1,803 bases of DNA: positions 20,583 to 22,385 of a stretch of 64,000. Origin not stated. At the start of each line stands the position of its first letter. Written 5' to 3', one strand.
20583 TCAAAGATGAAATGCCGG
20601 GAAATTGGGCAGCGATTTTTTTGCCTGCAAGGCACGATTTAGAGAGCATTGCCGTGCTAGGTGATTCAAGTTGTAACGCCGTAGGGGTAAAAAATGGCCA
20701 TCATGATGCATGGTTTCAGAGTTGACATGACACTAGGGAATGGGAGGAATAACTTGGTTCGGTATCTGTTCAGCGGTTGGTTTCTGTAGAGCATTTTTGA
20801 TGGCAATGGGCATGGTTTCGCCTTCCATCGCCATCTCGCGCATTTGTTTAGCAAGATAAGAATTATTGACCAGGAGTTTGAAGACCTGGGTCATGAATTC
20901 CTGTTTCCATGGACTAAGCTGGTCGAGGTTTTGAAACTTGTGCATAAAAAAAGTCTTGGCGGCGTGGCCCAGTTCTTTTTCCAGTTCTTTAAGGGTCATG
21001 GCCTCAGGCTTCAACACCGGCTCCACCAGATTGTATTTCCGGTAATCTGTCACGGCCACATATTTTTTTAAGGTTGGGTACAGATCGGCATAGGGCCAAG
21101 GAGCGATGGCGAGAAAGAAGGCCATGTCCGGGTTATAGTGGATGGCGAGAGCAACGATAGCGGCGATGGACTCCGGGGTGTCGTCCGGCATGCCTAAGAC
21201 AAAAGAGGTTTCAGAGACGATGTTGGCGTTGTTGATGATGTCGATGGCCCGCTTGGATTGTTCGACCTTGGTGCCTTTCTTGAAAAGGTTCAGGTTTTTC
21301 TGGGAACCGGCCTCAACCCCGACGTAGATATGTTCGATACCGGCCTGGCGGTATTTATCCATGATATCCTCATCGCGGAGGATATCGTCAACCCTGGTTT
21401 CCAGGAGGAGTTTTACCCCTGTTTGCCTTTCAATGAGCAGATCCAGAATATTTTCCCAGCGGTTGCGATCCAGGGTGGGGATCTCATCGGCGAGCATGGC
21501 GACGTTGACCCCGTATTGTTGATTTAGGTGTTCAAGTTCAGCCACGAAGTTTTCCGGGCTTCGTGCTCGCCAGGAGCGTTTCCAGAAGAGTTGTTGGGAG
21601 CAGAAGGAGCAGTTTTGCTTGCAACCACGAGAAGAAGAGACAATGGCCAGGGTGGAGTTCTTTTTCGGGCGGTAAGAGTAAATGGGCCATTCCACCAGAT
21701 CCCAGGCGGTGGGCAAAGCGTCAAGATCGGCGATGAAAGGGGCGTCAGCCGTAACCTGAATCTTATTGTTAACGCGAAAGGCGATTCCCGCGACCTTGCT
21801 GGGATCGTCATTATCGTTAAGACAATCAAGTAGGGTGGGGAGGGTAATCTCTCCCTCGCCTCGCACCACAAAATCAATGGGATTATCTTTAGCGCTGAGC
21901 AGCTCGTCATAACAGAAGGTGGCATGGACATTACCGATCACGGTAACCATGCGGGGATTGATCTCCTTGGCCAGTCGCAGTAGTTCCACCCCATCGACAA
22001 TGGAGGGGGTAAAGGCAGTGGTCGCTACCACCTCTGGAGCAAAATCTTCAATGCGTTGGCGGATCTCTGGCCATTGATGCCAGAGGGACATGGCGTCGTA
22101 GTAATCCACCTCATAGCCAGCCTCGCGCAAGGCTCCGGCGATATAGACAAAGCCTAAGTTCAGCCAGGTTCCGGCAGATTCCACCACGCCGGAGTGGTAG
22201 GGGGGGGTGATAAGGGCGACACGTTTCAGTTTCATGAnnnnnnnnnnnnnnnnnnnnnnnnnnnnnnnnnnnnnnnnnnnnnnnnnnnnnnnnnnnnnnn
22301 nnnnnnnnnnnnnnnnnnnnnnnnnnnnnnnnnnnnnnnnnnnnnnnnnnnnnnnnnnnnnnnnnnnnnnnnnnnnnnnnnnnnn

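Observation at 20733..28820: A tightly coupled operon links a 7-heme cytochrome and dedicated CcsBA to a B12-radical SAM, LuxE-like ligase and ICMT-like methyltransferase module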

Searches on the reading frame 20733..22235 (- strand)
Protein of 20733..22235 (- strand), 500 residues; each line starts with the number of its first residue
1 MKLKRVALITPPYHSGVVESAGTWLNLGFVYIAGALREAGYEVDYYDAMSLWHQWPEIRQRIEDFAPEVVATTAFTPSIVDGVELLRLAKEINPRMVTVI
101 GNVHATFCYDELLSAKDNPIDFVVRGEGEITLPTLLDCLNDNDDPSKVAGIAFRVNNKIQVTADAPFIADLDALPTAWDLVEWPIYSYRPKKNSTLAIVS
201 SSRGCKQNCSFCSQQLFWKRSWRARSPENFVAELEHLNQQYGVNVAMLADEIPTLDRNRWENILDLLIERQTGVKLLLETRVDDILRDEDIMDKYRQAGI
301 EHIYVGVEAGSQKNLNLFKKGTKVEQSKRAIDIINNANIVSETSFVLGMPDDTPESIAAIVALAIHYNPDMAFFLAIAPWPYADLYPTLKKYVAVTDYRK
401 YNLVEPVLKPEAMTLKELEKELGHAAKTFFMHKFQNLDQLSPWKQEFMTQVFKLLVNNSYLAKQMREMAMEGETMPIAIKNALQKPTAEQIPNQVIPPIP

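Call 3: search_protein_families(library=pfam, proteins=[window:20733-22235:-], max_evalue=0.01)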
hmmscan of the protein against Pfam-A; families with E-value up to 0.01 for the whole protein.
window:20733-22235:- (500 aa): 2 families
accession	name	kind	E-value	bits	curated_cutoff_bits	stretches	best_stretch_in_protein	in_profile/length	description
PF02310.24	B12-binding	-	7.1e-28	97.3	32.1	1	17-135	5-120/121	B12 binding domain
PF04055.27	Radical_SAM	-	3.5e-22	79.8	29.5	1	200-363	2-165/166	Radical SAM superfamily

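Call 5: search_protein_families(library=ncbifam, proteins=[window:20733-22235:-], max_evalue=0.01)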
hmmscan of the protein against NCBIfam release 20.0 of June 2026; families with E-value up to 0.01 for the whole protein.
window:20733-22235:- (500 aa): 32 families (the best 25 are shown)
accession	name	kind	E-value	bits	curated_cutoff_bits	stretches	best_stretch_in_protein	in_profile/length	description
TIGR02026.1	BchE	equivalog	5.7e-120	401.5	481.35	1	5-433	1-431/497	magnesium-protoporphyrin IX monomethyl ester anaerobic oxidative cyclase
TIGR04367.1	HpnR_B12_rSAM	equivalog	3.6e-45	154.4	650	1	27-431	23-414/490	hopanoid C-3 methylase HpnR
NF050148.1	rSAM_ApyD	equivalog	5.2e-40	137.5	750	1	26-355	25-354/645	RiPP biosynthesis radical SAM protein ApyD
TIGR03975.1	rSAM_ocin_1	subfamily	3.8e-36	124.8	281.85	1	58-363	120-426/606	RiPP maturation radical SAM C-methyltransferase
TIGR03471.1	HpnJ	equivalog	2.9e-33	115.5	577.6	1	69-400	71-398/472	hopanoid biosynthesis associated radical SAM protein HpnJ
NF038361.1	rSAM_Sden_1168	equivalog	2.4e-31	108.9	575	1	25-361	84-445/560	Sden_1168 family B12-binding radical SAM P-methyltransferase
TIGR04385.1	B12_rSAM_cofa1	equivalog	5.7e-30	104.9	450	1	27-359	21-356/438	B12 lower ligand biosynthesis radical SAM protein BzaD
TIGR04479.1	bcpD_PhpK_rSAM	subfamily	1.1e-29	103.2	600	1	24-387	70-426/504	PhpK family radical SAM P-methyltransferase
TIGR04072.2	rSAM_ladder_B12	equivalog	7.5e-26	90.8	360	1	27-360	19-342/443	lipid biosynthesis B12-binding/radical SAM protein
TIGR04014.1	B12_SAM_MJ_0865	equivalog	2.2e-25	89.3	360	1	26-385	11-354/434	methyl-coenzyme M reductase glutamine C-methyltransferase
TIGR04013.1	B12_SAM_MJ_1487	hypoth_equivalog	1e-24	87.1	251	2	62-239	38-194/382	TIGR04013 family B12-binding domain/radical SAM domain-containing protein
TIGR04190.1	B12_SAM_Ta0216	equivalog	1.1e-19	70.5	500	1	26-361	37-388/554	TIGR04190 family B12-binding domain/radical SAM domain protein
NF033712.0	B12_rSAM_KedN5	subfamily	6.5e-18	64.3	700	1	61-453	57-462/624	KedN5 family methylcobalamin-dependent radical SAM C-methyltransferase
TIGR04295.1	B12_rSAM_oligo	hypoth_equivalog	4.8e-17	61.7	400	1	24-335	23-329/422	TIGR04295 family B12-binding domain-containing radical SAM protein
NF040542.1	rSAM_RCCLKC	equivalog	2.7e-15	56.5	450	1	58-350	42-333/423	arsinothricin biosynthesis radical SAM protein ArsL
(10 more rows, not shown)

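Call 22: find_homologous_proteins(query=window:20733-22235:-)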
Query window:20733-22235:- (500 aa): 3115 proteins with E <= 0.001 among 8000 candidates; the best 120 are listed.
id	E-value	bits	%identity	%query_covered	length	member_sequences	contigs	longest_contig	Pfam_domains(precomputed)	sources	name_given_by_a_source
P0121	0.0e+0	1145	100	100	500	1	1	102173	PF04055.28,PF02310.25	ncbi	-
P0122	0.0e+0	1023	88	100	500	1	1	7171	PF04055.28,PF02310.25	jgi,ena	-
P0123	1.4e-298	1009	87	100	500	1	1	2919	PF04055.28,PF02310.25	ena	-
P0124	1.9e-293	992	85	100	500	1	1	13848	PF04055.28,PF02310.25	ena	-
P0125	8.9e-293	990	85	100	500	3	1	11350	PF04055.28,PF02310.25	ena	-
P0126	9.3e-292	986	84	100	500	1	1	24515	PF04055.28,PF02310.25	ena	-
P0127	2.1e-288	975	85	100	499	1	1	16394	PF04055.28,PF02310.25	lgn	-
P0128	2.6e-283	958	83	100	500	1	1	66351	PF04055.28,PF02310.25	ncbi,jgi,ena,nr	ncbi:MAG: B12-binding domain-containing radical SAM protein [Desulfobulbaceae bacterium]|nr:B12-bind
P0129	8.7e-276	934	81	100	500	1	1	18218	PF04055.28,PF02310.25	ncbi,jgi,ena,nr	ncbi:MAG: B12-binding domain-containing radical SAM protein [Desulfobulbaceae bacterium]|nr:B12-bind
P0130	1.2e-274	930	81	100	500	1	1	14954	PF04055.28,PF02310.25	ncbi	ncbi:MAG: radical SAM protein [Pseudomonadota bacterium]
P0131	1.2e-274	930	83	97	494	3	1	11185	PF04055.28,PF02310.25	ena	-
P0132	1.2e-267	907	79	100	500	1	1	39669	PF04055.28,PF02310.25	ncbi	-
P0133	2.0e-263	893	78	100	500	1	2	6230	PF04055.28,PF02310.25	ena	-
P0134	2.8e-260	883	76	100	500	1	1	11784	PF04055.28,PF02310.25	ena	-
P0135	8.0e-259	878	76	100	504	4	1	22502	PF04055.28,PF02310.25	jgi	jgi:anaerobic magnesium-protoporphyrin IX monomethyl ester cyclase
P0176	4.3e-244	829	71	100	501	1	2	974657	PF04055.28,PF02310.25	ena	-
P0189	2.0e-242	824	71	100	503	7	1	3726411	PF04055.28,PF02310.25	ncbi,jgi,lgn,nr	ncbi:Hopanoid C-3 methylase [Geobacter sulfurreducens]|nr:Hopanoid C-3 methylase [Geobacter sulfurre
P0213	1.3e-240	818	71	100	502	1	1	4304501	PF04055.28,PF02310.25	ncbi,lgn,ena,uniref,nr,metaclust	ncbi:anaerobic magnesium-protoporphyrin IX monomethyl ester oxidative cyclase-related enzyme [Geotal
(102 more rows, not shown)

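Call 23: find_encoding_contigs(protein=P0189, flank=10000, max_places=1)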
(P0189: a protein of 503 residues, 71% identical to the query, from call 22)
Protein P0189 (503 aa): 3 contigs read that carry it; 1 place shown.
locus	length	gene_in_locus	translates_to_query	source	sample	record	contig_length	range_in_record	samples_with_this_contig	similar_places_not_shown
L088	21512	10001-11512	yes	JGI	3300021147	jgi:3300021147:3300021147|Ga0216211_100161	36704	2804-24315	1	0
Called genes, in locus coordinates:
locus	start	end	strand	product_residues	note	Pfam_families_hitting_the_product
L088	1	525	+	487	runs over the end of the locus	PF21563:Mcp40H-20_sensor (faint), PF00672:HAMP, PF00512:HisKA, PF02518:HATPase_c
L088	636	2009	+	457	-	PF00072:Response_reg, PF00158:Sigma54_activat, PF14532:Sigma54_activ_2, PF07728:AAA_5 (weak), PF25601:AAA_lid_14, PF02954:HTH_8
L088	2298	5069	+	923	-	PF01436:NHL (faint), PF17170:DUF5128 (faint), PF17936:Big_6, PF19077:Big_13 (faint), PF27332:TP_0781 (faint), PF13750:Big_3_3 (faint), PF09136:Glucodextran_B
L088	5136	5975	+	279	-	PF22113:Mtrc-MtrF_II-IV_dom (faint), PF14522:Cytochrome_C7 (faint), PF09699:Paired_CXXCH_1 (faint)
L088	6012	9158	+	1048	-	PF09699:Paired_CXXCH_1 (faint), PF14522:Cytochrome_C7 (faint), PF14537:Cytochrom_c3_2 (faint), PF22113:Mtrc-MtrF_II-IV_dom (weak), PF09698:GSu_C4xC__C2xCH (weak)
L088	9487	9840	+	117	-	-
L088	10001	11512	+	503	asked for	PF02310:B12-binding, PF04055:Radical_SAM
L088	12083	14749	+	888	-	PF01436:NHL (faint), PF08450:SGL (faint), PF17170:DUF5128 (faint), PF19077:Big_13 (faint), PF22768:SPP1_Dit (faint), PF09136:Glucodextran_B, PF17936:Big_6 (weak)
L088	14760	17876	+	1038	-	PF14522:Cytochrome_C7 (faint), PF14537:Cytochrom_c3_2 (faint), PF22113:Mtrc-MtrF_II-IV_dom (faint), PF09699:Paired_CXXCH_1 (weak), PF09698:GSu_C4xC__C2xCH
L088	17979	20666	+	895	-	PF02085:Cytochrom_CIII (faint), PF14522:Cytochrome_C7 (faint), PF14537:Cytochrom_c3_2 (faint), PF09698:GSu_C4xC__C2xCH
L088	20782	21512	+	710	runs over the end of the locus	PF14522:Cytochrome_C7 (faint), PF14537:Cytochrom_c3_2 (faint), PF09698:GSu_C4xC__C2xCH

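Call 29: search_solved_structures(query=window:20733-22235:-, max_evalue=0.01)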
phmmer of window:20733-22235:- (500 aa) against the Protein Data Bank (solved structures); distinct sequences matched with E-value up to 0.01: 7.
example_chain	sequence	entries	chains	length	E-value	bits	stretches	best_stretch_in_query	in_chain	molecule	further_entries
9ccb_A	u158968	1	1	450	6.9e-14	55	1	81-385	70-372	Radical SAM core domain-containing protein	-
6fd2_B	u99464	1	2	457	4.9e-12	48.9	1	165-387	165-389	Putative apramycin biosynthetic oxidoreductase 4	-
4jc0_A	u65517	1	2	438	4.2e-07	32.6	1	184-359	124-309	Ribosomal protein S12 methylthiotransferase RimO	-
5ul2_A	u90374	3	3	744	5.5e-07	32.2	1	97-346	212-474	OxsB protein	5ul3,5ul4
2qgq_A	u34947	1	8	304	2.6e-06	30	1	197-359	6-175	Protein TM_1862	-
7kdx_A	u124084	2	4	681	3e-06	29.8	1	66-217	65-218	Methyltransferase TokK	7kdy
9n1b_A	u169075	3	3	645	0.0036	19.6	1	123-220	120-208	Radical SAM protein | Radical SAM enzyme CysS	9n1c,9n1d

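Call 30: search_dna_similar(query=window:20733-22235:-, collection=plasmids, mode=protein, max_rows=25)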
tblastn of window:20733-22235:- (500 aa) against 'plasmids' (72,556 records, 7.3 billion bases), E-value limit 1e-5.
Records with a match: 176; places in all: 212; records where one place covers at least 80% of the query: 21.
Best place of each record, by identity: <60% 176.
By first word of the organism name: Streptomyces 30; Deinococcus 15; Rhizobium 14; Azospirillum 10; Mycetohabitans 9; Pantoea 6; Sphingobium 5; Sinorhizobium 4; Paraburkholderia 4; Pseudomonas 4; and 53 more.
By predicted mobility (MOB-suite, as given by PLSDB): non-mobilizable 123; mobilizable 32; conjugative 21.
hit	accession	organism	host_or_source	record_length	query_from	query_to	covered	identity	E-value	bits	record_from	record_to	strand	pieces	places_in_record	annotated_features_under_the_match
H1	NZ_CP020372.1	Candidatus Thiodictyon syntrophicum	meromictic lake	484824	5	460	91%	38.7%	6e-92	313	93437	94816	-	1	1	bchE: magnesium-protoporphyrin IX monomethyl ester anaerobic oxidative ...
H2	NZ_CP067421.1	Skermanella sp. TT6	Homo sapiens,single cell,skin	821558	5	433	86%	39.8%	2e-88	303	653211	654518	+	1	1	bchE: magnesium-protoporphyrin IX monomethyl ester anaerobic oxidative ...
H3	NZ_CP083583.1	Kovacikia minuta CCNUW1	cell culture,fresh water lake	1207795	5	434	86%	39.5%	7e-94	319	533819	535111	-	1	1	record has no annotation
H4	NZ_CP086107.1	Skermanella mucosa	single cell,crude oil contaminated ...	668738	5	433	86%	39.1%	1e-86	298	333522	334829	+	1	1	bchE: magnesium-protoporphyrin IX monomethyl ester anaerobic oxidative ...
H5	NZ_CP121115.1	Roseinatronobacter sp. S2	cell culture,Alkaline Spring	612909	5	433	86%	38.8%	2e-89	306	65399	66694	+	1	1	bchE: magnesium-protoporphyrin IX monomethyl ester anaerobic oxidative ...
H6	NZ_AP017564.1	Pseudanabaena sp. ABRG5-3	-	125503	5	434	86%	38.4%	1e-89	307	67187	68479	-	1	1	bchE: magnesium-protoporphyrin IX monomethyl ester anaerobic oxidative ...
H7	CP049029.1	Rhodobacteraceae bacterium SC52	Apostichopus japonicus,pure ...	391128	5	433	86%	38.1%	1e-87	301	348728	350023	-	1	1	bchE: magnesium-protoporphyrin IX monomethyl ester anaerobic oxidative ...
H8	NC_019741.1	Allocoleopsis franciscana PCC 7113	-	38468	27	413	77%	31.0%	1e-51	196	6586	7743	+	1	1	bchE: magnesium-protoporphyrin IX monomethyl ester anaerobic oxidative ...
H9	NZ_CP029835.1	Azospirillum ramasamyi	single cell,Cow dung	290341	6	491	97%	24.4%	2e-28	127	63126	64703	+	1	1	radical SAM protein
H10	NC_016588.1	Azospirillum lipoferum 4B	-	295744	6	476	94%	25.2%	1e-28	127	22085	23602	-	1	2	radical SAM protein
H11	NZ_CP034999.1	Rhizobium acidisoli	Phaseolus vulgaris,root nodule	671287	6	407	80%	28.6%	6e-29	129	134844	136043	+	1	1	radical SAM protein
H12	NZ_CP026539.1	Solidesulfovibrio carbinolicus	-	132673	22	440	84%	27.0%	1e-35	149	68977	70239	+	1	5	radical SAM protein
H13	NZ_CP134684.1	Citrobacter portucalensis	Larus michahellis,bacteria,cloaca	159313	5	469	93%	24.2%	4e-19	99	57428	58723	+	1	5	radical SAM protein | N-acetyltransferase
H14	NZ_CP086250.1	Clostridium estertheticum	single colony,beef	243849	27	420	79%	28.1%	3e-39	159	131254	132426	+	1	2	radical SAM protein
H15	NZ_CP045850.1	Streptomyces clavuligerus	pure culture single spore ...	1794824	15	386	74%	29.1%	8e-32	137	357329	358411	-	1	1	none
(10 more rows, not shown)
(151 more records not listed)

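Call 48: find_encoding_contigs(protein=P0213, flank=10000, max_places=1)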
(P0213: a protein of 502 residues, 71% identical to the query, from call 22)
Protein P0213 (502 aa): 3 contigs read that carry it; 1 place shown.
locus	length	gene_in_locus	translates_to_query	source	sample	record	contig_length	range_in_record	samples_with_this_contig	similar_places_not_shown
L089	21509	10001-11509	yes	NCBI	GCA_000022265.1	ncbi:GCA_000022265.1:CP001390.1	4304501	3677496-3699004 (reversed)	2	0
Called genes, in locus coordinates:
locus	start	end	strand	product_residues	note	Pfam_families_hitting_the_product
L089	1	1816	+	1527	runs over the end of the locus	PF22113:Mtrc-MtrF_II-IV_dom (faint), PF12733:Cadherin-like, PF14522:Cytochrome_C7 (faint), PF14537:Cytochrom_c3_2 (faint)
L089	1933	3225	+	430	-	PF26549:Tricorn_N (faint)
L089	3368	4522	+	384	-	PF05140:ResB (faint)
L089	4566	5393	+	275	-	PF01578:Cytochrom_C_asm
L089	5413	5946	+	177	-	-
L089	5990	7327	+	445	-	PF02310:B12-binding, PF04055:Radical_SAM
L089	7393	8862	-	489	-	PF04443:LuxE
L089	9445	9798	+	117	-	-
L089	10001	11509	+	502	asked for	PF02310:B12-binding, PF04055:Radical_SAM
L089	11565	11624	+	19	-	-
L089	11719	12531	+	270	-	PF02361:CbiQ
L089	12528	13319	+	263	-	PF00005:ABC_tran, PF02463:SMC_N (faint), PF13304:AAA_21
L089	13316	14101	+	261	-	PF13620:CarboxypepD_reg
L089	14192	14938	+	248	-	PF01975:SurE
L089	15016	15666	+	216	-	PF01135:PCMT, PF13649:Methyltransf_25 (weak)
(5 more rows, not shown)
